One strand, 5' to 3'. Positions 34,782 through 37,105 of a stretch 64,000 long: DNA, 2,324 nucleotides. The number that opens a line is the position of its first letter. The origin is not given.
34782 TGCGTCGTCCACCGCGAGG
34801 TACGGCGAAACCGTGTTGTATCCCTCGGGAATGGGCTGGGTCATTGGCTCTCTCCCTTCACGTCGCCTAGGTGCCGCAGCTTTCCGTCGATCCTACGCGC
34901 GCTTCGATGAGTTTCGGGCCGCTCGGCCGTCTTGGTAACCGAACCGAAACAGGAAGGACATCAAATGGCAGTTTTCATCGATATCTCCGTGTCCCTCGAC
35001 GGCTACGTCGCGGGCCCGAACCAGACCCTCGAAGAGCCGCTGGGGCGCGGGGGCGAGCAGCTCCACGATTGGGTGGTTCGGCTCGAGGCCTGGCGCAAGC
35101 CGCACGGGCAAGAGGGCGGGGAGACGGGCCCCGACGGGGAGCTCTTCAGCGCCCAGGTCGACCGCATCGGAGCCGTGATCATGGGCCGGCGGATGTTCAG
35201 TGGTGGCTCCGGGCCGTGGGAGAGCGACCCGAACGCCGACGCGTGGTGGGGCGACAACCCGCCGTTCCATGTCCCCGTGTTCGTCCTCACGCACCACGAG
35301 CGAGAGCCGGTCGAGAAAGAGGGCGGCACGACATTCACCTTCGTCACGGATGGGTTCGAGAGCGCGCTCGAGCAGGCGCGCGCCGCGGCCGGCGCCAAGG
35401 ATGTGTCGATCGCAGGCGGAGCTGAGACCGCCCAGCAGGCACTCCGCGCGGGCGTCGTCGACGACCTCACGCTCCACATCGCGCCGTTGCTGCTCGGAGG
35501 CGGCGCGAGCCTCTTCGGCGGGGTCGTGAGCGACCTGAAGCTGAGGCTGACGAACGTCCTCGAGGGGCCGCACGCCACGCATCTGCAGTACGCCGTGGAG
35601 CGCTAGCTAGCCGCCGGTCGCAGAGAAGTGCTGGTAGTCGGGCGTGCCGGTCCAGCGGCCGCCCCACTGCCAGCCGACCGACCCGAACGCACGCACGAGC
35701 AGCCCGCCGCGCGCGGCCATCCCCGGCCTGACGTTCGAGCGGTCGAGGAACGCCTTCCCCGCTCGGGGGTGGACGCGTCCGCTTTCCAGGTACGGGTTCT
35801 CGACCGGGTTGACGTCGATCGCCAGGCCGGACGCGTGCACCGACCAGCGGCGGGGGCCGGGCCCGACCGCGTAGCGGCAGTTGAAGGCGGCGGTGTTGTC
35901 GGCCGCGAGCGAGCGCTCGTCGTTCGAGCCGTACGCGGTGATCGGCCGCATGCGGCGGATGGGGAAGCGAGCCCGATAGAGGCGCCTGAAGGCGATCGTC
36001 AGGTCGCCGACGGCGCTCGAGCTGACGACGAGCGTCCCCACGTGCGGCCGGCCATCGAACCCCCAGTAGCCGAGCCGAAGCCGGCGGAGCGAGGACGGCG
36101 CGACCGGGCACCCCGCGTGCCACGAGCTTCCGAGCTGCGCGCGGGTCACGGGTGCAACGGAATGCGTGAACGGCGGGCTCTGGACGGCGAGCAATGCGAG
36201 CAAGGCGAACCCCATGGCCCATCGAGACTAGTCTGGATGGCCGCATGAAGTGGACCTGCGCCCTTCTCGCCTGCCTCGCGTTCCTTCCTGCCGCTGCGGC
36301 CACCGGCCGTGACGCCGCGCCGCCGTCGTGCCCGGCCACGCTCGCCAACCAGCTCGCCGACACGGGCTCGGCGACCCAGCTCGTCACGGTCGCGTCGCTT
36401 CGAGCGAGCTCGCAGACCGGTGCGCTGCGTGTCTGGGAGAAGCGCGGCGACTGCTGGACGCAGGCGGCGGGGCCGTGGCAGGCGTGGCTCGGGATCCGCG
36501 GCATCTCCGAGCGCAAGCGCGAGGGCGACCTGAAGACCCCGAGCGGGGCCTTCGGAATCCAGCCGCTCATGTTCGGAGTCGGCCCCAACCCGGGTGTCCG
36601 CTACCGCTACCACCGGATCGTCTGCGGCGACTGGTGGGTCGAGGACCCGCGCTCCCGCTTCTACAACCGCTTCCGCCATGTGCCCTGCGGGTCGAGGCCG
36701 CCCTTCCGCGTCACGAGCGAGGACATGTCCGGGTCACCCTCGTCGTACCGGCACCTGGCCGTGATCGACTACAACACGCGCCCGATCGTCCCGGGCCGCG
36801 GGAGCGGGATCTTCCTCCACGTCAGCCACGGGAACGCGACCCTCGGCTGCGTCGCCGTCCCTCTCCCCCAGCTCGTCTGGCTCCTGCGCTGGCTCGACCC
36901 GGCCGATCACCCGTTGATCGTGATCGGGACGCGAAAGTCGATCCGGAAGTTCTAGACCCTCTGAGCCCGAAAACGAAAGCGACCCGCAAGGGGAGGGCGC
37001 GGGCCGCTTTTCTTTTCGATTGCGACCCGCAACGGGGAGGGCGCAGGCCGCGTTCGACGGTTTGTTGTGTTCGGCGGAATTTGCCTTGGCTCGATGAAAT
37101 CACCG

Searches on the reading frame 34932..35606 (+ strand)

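Call 8: search_protein_families(library=pfam, proteins=[window:34932-35606:+])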
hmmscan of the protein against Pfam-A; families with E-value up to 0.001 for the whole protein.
window:34932-35606:+ (224 aa): 1 family
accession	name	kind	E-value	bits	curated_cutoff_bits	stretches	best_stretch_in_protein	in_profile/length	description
PF01872.23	RibD_C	-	9.9e-19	68.4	24.1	1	14-212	3-191/197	RibD C-terminal domain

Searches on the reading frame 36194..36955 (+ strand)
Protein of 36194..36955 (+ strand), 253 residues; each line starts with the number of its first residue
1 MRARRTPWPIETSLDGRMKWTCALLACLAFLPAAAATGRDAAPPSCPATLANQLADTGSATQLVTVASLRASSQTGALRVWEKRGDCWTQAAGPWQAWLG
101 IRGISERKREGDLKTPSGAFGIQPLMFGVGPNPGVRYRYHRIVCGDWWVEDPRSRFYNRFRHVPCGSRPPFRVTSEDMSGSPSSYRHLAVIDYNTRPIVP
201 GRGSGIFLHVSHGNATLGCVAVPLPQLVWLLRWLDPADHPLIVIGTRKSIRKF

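Call 8: search_protein_families(library=pfam, proteins=[window:36194-36955:+])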
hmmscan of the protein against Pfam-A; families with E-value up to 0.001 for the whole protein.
window:36194-36955:+ (253 aa): 1 family
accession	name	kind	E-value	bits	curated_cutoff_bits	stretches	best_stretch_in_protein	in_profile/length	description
PF03734.19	YkuD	-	2e-08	35.3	23.4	1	101-238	32-142/146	L,D-transpeptidase catalytic domain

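Call 32: search_protein_families(library=ncbifam, proteins=[window:36194-36955:+], max_evalue=0.00001)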
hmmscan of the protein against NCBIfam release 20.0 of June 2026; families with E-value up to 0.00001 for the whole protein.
window:36194-36955:+ (253 aa): 0 families
